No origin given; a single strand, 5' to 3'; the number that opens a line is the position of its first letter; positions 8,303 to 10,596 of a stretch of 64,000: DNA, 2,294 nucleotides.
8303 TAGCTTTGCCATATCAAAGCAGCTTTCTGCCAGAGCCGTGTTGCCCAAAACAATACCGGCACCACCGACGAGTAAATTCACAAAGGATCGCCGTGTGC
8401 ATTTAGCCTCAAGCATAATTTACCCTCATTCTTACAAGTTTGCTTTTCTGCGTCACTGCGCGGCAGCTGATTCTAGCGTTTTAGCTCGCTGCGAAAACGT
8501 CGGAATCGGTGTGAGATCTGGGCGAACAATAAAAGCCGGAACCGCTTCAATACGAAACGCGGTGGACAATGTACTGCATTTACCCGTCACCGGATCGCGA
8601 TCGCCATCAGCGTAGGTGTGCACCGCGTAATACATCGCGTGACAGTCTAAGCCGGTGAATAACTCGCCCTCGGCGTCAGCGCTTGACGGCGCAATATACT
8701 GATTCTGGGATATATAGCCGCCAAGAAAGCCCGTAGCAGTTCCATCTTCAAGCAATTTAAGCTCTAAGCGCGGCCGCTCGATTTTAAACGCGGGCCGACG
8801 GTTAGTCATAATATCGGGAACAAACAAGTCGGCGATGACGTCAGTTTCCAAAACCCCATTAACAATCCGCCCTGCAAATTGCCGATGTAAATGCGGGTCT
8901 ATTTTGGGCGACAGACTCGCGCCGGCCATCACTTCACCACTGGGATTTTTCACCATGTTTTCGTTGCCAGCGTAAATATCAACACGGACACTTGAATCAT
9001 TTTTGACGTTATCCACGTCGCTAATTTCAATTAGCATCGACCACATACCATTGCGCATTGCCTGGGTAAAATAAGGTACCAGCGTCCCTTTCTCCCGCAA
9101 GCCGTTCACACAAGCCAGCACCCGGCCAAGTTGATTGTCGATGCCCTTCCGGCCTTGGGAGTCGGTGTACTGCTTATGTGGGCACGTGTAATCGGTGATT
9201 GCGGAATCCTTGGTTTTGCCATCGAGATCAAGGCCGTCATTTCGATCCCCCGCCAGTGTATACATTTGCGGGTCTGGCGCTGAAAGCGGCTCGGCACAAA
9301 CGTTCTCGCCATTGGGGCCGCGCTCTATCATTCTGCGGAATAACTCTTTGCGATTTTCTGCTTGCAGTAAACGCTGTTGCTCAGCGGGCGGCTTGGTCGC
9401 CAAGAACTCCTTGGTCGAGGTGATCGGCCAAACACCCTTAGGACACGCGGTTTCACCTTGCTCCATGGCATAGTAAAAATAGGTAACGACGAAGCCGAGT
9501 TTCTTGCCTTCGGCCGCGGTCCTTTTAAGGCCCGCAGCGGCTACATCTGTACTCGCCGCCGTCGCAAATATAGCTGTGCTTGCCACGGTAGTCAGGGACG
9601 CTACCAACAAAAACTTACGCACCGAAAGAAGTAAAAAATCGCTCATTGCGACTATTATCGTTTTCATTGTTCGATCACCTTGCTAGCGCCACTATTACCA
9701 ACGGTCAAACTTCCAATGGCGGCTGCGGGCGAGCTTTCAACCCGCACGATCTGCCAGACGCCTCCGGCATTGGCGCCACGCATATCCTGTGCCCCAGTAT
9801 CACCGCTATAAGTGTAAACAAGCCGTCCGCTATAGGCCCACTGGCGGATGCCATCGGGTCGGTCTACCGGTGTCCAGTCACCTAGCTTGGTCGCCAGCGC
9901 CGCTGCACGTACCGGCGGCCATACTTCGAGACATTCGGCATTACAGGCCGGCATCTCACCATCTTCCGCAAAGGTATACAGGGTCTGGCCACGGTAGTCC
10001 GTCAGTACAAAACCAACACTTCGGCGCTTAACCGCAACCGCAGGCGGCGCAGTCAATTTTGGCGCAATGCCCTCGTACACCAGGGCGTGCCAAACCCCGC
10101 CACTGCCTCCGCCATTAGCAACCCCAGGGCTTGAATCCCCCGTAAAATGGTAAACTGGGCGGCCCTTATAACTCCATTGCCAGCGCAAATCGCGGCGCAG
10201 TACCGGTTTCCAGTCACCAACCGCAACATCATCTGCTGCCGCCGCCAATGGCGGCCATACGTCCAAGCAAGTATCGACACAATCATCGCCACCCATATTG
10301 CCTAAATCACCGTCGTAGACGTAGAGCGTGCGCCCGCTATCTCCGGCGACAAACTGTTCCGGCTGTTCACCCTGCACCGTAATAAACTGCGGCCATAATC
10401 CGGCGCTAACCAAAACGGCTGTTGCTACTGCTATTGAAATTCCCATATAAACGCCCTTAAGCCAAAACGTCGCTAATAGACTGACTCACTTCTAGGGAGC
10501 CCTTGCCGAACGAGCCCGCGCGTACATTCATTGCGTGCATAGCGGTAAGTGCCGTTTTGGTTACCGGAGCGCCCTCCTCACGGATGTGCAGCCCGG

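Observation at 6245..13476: Eight-gene, entirely extracytoplasmic redox operon built around DUF1592/DUF1552, with no known catalytic enzyme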

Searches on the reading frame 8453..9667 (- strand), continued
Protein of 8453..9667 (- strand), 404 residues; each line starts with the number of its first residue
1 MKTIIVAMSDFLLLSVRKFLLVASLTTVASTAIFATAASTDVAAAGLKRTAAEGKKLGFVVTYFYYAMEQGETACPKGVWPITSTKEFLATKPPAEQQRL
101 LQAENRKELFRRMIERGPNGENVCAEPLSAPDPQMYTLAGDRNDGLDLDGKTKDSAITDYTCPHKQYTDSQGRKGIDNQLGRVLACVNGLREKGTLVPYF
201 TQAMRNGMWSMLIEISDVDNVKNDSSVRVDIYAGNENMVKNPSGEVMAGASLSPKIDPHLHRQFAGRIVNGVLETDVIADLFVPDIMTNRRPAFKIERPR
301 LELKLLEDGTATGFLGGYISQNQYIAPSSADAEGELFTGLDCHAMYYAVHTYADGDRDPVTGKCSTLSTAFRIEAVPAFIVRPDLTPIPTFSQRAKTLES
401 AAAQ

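Call 73: search_protein_families(library=pfam, proteins=[P0245, P0246, P0254, P0261, P0323, P0343, P0282, P0243, P0266, P0273], max_evalue=0.01)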
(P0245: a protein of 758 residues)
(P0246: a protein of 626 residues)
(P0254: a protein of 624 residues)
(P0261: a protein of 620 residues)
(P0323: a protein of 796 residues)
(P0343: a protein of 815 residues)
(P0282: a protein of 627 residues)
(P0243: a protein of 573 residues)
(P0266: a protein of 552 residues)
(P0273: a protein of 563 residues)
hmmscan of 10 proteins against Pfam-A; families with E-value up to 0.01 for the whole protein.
P0245 (758 aa): 1 family
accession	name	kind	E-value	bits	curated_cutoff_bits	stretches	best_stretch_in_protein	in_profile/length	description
PF03640.20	Lipoprotein_15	-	9.6e-50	166.3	24.4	5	480-522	3-46/47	Secreted repeat of unknown function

P0246 (626 aa): 1 family
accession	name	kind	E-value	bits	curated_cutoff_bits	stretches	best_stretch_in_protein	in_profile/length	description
PF03640.20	Lipoprotein_15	-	4.4e-19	68.1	24.4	2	458-494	6-46/47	Secreted repeat of unknown function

P0254 (624 aa): 1 family
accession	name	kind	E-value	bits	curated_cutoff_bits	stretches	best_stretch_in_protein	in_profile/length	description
PF03640.20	Lipoprotein_15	-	1.8e-28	98.2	24.4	3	453-491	2-40/47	Secreted repeat of unknown function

P0261 (620 aa): 1 family
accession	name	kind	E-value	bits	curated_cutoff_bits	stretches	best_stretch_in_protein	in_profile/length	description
PF03640.20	Lipoprotein_15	-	1.1e-08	34.8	24.4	1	566-592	11-37/47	Secreted repeat of unknown function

P0323 (796 aa): 1 family
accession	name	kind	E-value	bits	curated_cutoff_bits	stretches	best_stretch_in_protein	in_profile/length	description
PF03640.20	Lipoprotein_15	-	1.4e-31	108.2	24.4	3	474-504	2-32/47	Secreted repeat of unknown function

P0343 (815 aa): 1 family
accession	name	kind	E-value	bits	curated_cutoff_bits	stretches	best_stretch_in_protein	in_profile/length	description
PF03640.20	Lipoprotein_15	-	7e-14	51.5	24.4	2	131-163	2-34/47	Secreted repeat of unknown function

P0282 (627 aa): 0 families

P0243 (573 aa): 1 family
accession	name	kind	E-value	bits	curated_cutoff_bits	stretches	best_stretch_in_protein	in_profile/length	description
PF05638.18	T6SS_HCP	-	7.8e-05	23.4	23.5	1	53-195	1-127/129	Type VI secretion system effector, Hcp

P0266 (552 aa): 0 families

P0273 (563 aa): 0 families

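Call 78: find_encoding_contigs(protein=P0032, flank=10000, max_places=1)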
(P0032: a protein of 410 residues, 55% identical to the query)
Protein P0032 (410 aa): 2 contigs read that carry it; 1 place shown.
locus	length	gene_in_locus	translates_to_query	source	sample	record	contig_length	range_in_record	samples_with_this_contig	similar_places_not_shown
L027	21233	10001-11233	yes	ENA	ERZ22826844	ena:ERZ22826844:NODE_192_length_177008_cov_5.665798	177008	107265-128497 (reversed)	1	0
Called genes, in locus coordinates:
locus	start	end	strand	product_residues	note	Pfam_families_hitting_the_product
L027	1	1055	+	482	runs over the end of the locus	PF00370:FGGY_N, PF02782:FGGY_C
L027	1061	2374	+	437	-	PF27526:XylA2_C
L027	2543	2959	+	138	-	PF13577:SnoaL_4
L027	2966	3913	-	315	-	PF01738:DLH (faint), PF07859:Abhydrolase_3 (weak), PF20434:BD-FAE (weak)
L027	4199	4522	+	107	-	-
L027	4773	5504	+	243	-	PF00657:Lipase_GDSL, PF13472:Lipase_GDSL_2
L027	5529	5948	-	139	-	PF13577:SnoaL_4, PF14534:DUF4440, PF12680:SnoaL_2 (weak)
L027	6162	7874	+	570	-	PF07626:PSD3, PF07637:PSD5, PF07631:PSD4, PF07627:PSCyt3, PF07624:PSD2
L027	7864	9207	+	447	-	PF07586:HXXSHH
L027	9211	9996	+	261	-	PF03640:Lipoprotein_15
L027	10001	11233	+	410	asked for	-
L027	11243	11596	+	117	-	PF01355:HIPIP (weak)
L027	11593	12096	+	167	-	PF01322:Cytochrom_C_2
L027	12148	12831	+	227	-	PF01292:Ni_hydr_CYTB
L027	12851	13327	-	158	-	PF00903:Glyoxalase, PF18029:Glyoxalase_6 (weak)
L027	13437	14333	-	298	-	PF00126:HTH_1, PF03466:LysR_substrate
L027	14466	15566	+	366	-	PF20434:BD-FAE, PF07859:Abhydrolase_3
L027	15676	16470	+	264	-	PF00106:adh_short, PF08659:KR (weak), PF13561:adh_short_C2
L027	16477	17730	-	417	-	PF00067:p450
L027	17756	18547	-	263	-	PF00378:ECH_1, PF16113:ECH_2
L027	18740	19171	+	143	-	PF11578:DUF3237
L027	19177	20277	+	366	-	-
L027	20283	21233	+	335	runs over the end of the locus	PF01636:APH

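Call 79: find_encoding_contigs(protein=P0036, flank=10000, max_places=1)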
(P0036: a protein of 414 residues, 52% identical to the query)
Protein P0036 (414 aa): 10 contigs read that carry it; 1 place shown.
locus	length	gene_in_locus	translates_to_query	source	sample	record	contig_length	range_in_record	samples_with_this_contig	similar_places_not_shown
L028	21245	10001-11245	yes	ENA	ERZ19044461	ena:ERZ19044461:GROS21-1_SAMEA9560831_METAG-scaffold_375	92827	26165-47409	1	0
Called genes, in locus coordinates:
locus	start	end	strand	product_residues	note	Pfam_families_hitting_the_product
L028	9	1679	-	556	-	PF00890:FAD_binding_2, PF01266:DAO (faint), PF12831:FAD_oxidored (weak)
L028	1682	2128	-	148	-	PF13577:SnoaL_4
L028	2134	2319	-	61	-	-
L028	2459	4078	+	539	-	PF06609:TRI12, PF00083:Sugar_tr, PF07690:MFS_1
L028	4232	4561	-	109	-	-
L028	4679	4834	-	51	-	-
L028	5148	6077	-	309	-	PF00126:HTH_1, PF03466:LysR_substrate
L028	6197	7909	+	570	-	PF07626:PSD3, PF07637:PSD5, PF07631:PSD4, PF07627:PSCyt3, PF07624:PSD2 (weak)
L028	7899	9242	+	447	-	PF07586:HXXSHH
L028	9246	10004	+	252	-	PF03640:Lipoprotein_15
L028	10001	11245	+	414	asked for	-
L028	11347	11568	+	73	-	-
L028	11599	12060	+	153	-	PF01322:Cytochrom_C_2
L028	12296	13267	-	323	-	PF10340:Say1_Mug180 (weak), PF20434:BD-FAE (weak), PF07859:Abhydrolase_3, PF00326:Peptidase_S9 (faint)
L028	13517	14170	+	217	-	PF02909:TetR_C_1 (weak)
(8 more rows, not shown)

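Call 86: search_dna_similar(query=window:8453-9667:-, collection=plasmids, mode=protein, max_rows=40, max_evalue=0.001)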
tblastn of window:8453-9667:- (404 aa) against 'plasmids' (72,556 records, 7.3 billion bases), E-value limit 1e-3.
Records with a match: 13; places in all: 23; records where one place covers at least 80% of the query: 12.
Best place of each record, by identity: <60% 13.
By first word of the organism name: Sphingobium 12; Novosphingobium 1.
By predicted mobility (MOB-suite, as given by PLSDB): non-mobilizable 12; conjugative 1.
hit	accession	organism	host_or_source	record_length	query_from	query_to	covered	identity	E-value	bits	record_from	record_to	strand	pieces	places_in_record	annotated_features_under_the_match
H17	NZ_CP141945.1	Novosphingobium sp. RL4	Rheum palmatum L.,Single ...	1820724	54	380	81%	33.4%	2e-36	148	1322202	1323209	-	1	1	none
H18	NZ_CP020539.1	Sphingobium herbicidovorans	cell culture,soil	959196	50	383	83%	31.4%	3e-26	145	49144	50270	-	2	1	hypothetical protein (x2)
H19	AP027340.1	Sphingobium sp. TomTYG73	-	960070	50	383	83%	27.1%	4e-24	112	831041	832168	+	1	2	hypothetical protein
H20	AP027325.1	Sphingobium sp. TomTYG46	-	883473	50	383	83%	27.1%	8e-24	111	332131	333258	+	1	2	hypothetical protein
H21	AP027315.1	Sphingobium sp. TomMM15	-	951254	50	384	83%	26.8%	1e-24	113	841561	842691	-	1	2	hypothetical protein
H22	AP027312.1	Sphingobium sp. TomMM7A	-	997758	50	383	83%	26.8%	5e-24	112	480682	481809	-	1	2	hypothetical protein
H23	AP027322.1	Sphingobium sp. TomTYG43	-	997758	50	383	83%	26.8%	5e-24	112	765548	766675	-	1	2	hypothetical protein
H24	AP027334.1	Sphingobium sp. TomTYG71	-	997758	50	383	83%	26.8%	5e-24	112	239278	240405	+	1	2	hypothetical protein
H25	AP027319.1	Sphingobium sp. TomTYG42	-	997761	50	383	83%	26.8%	5e-24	112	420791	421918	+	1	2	hypothetical protein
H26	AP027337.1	Sphingobium sp. TomTYG72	-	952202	50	383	83%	26.8%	2e-23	110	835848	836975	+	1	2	hypothetical protein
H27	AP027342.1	Sphingobium sp. TomTYG74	-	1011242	50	383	83%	26.6%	5e-23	108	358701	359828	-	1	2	hypothetical protein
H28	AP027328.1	Sphingobium sp. TomTYG64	-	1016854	59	383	80%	26.9%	3e-23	109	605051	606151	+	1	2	hypothetical protein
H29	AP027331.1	Sphingobium sp. TomTYG65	-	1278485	145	383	59%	32.1%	3e-22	106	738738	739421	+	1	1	hypothetical protein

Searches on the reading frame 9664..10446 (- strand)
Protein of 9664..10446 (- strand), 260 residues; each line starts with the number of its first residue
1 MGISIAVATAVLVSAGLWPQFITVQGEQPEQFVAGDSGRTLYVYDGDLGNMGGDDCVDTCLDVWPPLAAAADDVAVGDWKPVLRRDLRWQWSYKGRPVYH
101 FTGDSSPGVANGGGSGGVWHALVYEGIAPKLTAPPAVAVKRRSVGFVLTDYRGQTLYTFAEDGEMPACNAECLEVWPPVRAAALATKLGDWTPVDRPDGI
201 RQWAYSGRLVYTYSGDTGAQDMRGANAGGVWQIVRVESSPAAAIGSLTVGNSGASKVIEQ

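Call 3: search_protein_families(library=pfam, proteins=[window:9664-10446:-], max_evalue=0.01)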
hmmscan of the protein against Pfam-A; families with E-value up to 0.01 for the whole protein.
window:9664-10446:- (260 aa): 1 family
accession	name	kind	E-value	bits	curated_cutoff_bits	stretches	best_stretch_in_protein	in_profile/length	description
PF03640.20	Lipoprotein_15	-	6.5e-39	131.6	24.4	4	90-122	11-46/47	Secreted repeat of unknown function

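Call 4: search_protein_families(library=ncbifam, proteins=[window:9664-10446:-], max_evalue=0.01)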
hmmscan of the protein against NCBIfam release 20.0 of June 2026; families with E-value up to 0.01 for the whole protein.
window:9664-10446:- (260 aa): 1 family
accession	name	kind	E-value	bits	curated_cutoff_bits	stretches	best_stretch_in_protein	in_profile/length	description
NF040526.1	SCO0930_lipo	equivalog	1.6e-35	122.8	275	1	30-241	82-309/311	SCO0930 family lipoprotein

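Call 42: search_solved_structures(query=window:9664-10446:-, max_evalue=1)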
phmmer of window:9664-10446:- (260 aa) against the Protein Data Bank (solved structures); distinct sequences matched with E-value up to 1: 1.
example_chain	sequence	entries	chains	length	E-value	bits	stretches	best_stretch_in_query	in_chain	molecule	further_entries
5a2e_A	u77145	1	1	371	0.034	16.5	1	167-216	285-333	T-CELL DIFFERENTIATION ANTIGEN CD6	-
